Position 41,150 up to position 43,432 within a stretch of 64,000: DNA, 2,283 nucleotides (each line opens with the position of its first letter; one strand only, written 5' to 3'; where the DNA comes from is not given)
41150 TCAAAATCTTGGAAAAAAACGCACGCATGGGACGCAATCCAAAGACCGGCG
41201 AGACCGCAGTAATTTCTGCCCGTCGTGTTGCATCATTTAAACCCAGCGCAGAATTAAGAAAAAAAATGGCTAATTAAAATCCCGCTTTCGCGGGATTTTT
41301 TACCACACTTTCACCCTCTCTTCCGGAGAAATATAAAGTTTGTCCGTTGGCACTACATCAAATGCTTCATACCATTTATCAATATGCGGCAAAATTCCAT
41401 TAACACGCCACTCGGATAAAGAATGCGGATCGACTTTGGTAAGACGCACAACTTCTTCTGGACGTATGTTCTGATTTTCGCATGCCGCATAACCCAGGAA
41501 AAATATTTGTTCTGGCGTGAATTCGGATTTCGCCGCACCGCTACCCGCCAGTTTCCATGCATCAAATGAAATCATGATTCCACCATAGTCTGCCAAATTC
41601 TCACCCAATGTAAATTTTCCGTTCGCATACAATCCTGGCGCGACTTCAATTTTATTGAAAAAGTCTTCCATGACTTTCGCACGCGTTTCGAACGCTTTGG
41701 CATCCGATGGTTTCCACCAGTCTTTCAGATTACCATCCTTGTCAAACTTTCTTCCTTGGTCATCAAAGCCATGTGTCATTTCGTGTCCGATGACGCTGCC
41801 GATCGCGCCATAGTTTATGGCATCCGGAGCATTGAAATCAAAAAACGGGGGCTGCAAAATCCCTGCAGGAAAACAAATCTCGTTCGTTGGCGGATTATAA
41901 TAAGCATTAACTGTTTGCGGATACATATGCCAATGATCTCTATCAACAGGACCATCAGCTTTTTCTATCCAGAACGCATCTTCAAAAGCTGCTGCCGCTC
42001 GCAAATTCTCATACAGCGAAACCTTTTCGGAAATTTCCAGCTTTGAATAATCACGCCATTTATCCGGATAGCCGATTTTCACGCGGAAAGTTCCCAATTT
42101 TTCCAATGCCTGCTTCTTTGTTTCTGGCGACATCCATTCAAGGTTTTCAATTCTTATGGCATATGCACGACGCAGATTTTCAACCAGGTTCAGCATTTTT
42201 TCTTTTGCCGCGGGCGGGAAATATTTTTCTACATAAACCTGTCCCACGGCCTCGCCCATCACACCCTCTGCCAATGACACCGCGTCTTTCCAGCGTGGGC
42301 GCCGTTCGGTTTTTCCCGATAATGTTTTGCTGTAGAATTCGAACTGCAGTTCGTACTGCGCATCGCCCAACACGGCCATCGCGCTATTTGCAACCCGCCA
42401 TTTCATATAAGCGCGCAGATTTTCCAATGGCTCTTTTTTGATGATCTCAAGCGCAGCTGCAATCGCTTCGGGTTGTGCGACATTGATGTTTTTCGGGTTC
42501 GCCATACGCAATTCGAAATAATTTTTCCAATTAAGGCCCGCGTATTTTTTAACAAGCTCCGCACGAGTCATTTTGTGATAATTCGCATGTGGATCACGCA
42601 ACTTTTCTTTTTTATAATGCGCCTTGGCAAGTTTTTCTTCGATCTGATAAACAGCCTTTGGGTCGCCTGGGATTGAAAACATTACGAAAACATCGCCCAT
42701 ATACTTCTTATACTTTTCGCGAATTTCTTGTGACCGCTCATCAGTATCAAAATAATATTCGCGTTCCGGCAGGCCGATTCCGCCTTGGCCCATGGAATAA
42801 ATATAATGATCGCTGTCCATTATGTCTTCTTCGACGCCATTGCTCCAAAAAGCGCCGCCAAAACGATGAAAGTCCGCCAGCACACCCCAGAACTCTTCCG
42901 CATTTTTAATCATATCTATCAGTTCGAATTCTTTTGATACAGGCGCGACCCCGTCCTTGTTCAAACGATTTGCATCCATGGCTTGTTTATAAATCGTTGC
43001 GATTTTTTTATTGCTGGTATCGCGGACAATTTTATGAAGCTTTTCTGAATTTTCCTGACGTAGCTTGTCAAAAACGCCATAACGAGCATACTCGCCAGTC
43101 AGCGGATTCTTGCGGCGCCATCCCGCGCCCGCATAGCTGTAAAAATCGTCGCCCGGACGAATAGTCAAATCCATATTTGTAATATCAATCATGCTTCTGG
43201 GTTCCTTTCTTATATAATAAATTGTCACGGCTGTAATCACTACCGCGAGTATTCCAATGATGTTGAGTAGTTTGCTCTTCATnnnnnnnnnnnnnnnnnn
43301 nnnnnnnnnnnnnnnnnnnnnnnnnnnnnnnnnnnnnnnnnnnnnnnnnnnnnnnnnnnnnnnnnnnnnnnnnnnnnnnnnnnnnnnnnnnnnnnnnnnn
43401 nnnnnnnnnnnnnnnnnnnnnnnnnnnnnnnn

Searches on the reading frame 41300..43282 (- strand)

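Call 54: search_protein_families(library=pfam, proteins=[window:41300-43282:-], max_evalue=0.001)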
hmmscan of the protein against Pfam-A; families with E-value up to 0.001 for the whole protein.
window:41300-43282:- (660 aa): 2 families
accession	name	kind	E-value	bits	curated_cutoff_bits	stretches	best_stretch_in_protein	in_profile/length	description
PF05649.18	Peptidase_M13_N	-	7.7e-111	371.6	32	1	43-406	1-381/381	Peptidase family M13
PF01431.27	Peptidase_M13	-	4.5e-65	219.6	24.5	1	459-657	1-205/205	Peptidase family M13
